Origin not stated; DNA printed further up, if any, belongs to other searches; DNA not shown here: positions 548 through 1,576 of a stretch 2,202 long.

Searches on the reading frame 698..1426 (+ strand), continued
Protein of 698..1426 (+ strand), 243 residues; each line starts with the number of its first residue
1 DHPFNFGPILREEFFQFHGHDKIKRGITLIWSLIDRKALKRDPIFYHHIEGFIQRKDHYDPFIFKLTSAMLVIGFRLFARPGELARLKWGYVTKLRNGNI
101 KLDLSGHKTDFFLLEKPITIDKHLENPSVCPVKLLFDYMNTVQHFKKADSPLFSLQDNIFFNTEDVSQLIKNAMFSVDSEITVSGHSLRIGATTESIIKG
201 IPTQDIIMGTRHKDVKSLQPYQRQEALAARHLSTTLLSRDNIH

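Call 37: find_related_loci(query=A2, collection=metagenome_contigs, flank=10000)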
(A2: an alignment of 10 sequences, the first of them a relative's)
Query A2 (326 aa) in metagenome_contigs; peptide patterns used: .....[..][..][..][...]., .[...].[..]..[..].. (x = any residue, [..] = any of these).
197 stretches matched a pattern; 2 encode a relative of the query (tblastn E <= 1e-3); 2 distinct loci.
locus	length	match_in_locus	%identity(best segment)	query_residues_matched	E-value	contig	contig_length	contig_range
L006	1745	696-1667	48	1-324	9e-113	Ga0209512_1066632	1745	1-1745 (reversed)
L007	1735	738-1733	46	1-326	3e-104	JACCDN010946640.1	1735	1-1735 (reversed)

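Call 51: predict_structure(alignment_id=A2)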
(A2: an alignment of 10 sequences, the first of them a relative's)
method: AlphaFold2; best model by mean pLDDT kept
length: 326 residues; sequences in the alignment: 10
mean_pLDDT: 63.3   pTM: 0.43
mean pLDDT of the five models: 63.3, 62.5, 59.4, 58.9, 53.2
residues with pLDDT >= 90: 18; 70-90: 135; 50-70: 78; < 50: 95
segments of 3 or more residues with pLDDT < 50: 1-24, 116-126, 159-165, 190-199, 267-279, 281-283, 305-326
pLDDT, mean of each block of 10 residues (from residue 1): 29 33 51 84 91 84 82 71 91 86 75 49 48 79 82 63 49 77 67 41 67 77 81 73 62 73 55 45 53 54 42 30 33
secondary structure, 60 per line:
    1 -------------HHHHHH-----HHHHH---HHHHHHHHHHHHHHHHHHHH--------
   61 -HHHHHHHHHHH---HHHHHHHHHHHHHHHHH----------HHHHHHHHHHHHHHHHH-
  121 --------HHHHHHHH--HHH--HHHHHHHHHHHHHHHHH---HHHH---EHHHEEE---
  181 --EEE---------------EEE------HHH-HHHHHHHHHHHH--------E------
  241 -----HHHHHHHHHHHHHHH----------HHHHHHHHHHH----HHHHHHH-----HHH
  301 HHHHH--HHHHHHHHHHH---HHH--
elements in order: H14-19 H25-29 H33-52 H62-72 H76-92 H103-119 H129-136 H144-160 H164-167 E175-177 E183-185 E201-203 H214-225 H246-260 H271-281 H286-292 H298-305 H308-318

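Call 53: fold_search(model_id=the predicted structure, library=pdb)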
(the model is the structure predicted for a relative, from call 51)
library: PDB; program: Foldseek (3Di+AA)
matches with E <= 10: 93; with E <= 0.001: 41
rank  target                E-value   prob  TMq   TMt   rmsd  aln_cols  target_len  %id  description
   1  1drg_A                2.8e-08  1.00  0.39  0.40  15.5       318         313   14  CRYSTAL STRUCTURE OF TRIMERIC CRE RECOMBINASE-LOX COMPLEX (released 2001-10-19)
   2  2hoi_A                9.1e-08  1.00  0.39  0.40  14.7       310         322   16  Crystal structure of the tetrameric pre-cleavage synaptic complex in the cre-loxp site-specific recombination (released 2007-06-26)
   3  5u91_A                9.1e-08  1.00  0.39  0.38  14.7       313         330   16  Crystal structure of Tre/loxLTR complex (released 2017-07-26)
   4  2hof_B                1.1e-07  1.00  0.41  0.42  15.4       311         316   15  Crystal structure of the pre-cleavage synaptic complex in the cre-loxp site-specific recombination (released 2007-06-26)
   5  1pvr_B                1.4e-07  1.00  0.41  0.42  14.5       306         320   15  BASIS FOR A SWITCH IN SUBSTRATE SPECIFICITY: CRYSTAL STRUCTURE OF SELECTED VARIANT OF CRE SITE-SPECIFIC RECOMBINASE, L (released 2004-02-17)
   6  5u91_E                1.4e-07  1.00  0.39  0.39  15.8       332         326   15  Crystal structure of Tre/loxLTR complex (released 2017-07-26)
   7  5u91_B                1.5e-07  1.00  0.40  0.40  14.7       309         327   14  Crystal structure of Tre/loxLTR complex (released 2017-07-26)
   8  1f44_A                1.6e-07  1.00  0.38  0.39  16.7       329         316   15  CRYSTAL STRUCTURE OF TRIMERIC CRE RECOMBINASE-LOX COMPLEX (released 2001-10-12)
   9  3c28_B                1.7e-07  1.00  0.41  0.42  15.3       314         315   15  Crystal structure of the product synapse complex (released 2009-02-17)
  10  2crx_B                1.9e-07  1.00  0.39  0.41  15.9       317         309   15  STRUCTURE OF THE HOLLIDAY JUNCTION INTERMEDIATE IN CRE-LOXP SITE-SPECIFIC RECOMBINATION (released 1999-12-14)
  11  1ma7_B                2.1e-07  1.00  0.41  0.42  14.6       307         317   15  Crystal structure of Cre site-specific recombinase complexed with a mutant DNA substrate, LoxP-A8/T27 (released 2003-07-08)
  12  5u91_F                3.0e-07  1.00  0.41  0.42  16.1       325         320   14  Crystal structure of Tre/loxLTR complex (released 2017-07-26)
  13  2hof_A                3.0e-07  1.00  0.37  0.39  14.9       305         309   15  Crystal structure of the pre-cleavage synaptic complex in the cre-loxp site-specific recombination (released 2007-06-26)
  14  1kbu_B                5.8e-07  1.00  0.40  0.40  16.0       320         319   17  CRE RECOMBINASE BOUND TO A LOXP HOLLIDAY JUNCTION (released 2002-06-07)
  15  1pvq_B                6.4e-07  1.00  0.41  0.41  16.2       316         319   16  BASIS FOR A SWITCH IN SUBSTRATE SPECIFICITY: CRYSTAL STRUCTURE OF SELECTED VARIANT OF CRE SITE-SPECIFIC RECOMBINASE, L (released 2004-02-17)
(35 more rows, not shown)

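Call 56: search_protein_families(library=pfam, proteins=[L005:159-1274:+], max_evalue=10)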
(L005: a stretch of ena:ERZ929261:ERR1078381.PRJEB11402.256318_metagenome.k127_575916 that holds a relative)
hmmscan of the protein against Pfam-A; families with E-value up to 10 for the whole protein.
L005:159-1274:+ (372 aa): 1 family
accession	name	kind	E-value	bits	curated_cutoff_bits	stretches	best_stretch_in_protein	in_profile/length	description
PF14906.12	DUF4495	-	0.058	12.9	25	1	112-187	202-275/319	Domain of unknown function (DUF4495)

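Call 71: find_encoding_contigs(protein=P0018, flank=10000, max_places=4)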
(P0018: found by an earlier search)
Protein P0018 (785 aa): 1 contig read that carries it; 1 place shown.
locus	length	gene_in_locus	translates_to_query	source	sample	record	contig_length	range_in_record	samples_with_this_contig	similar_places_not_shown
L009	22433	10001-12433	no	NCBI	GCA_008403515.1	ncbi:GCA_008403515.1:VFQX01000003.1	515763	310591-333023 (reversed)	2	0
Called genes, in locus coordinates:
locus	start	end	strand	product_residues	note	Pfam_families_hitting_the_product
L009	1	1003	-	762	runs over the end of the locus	PF00989:PAS (faint), PF13426:PAS_9 (faint), PF00211:Guanylate_cyc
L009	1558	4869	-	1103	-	PF00618:RasGEF_N, PF00617:RasGEF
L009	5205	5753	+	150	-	-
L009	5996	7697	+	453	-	PF00168:C2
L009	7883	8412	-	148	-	-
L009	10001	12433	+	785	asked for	PF00589:Phage_integrase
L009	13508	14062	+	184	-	-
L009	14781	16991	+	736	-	PF01535:PPR (faint), PF23276:TPR_24 (faint), PF17177:PPR_long (faint), PF13041:PPR_2, PF13812:PPR_3 (weak)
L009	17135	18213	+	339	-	-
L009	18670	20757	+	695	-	-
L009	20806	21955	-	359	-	PF00300:His_Phos_1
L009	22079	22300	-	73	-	-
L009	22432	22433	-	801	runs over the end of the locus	-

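Call 76: find_encoding_contigs(protein=P0017, flank=10000, max_places=4)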
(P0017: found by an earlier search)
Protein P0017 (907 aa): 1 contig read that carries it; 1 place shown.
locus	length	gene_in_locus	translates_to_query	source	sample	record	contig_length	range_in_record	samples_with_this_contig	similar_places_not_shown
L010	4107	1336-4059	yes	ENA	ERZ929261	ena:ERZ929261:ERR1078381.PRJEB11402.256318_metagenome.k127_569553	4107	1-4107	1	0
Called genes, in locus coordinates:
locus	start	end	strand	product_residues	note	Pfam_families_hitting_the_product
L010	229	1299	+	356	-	-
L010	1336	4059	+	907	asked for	-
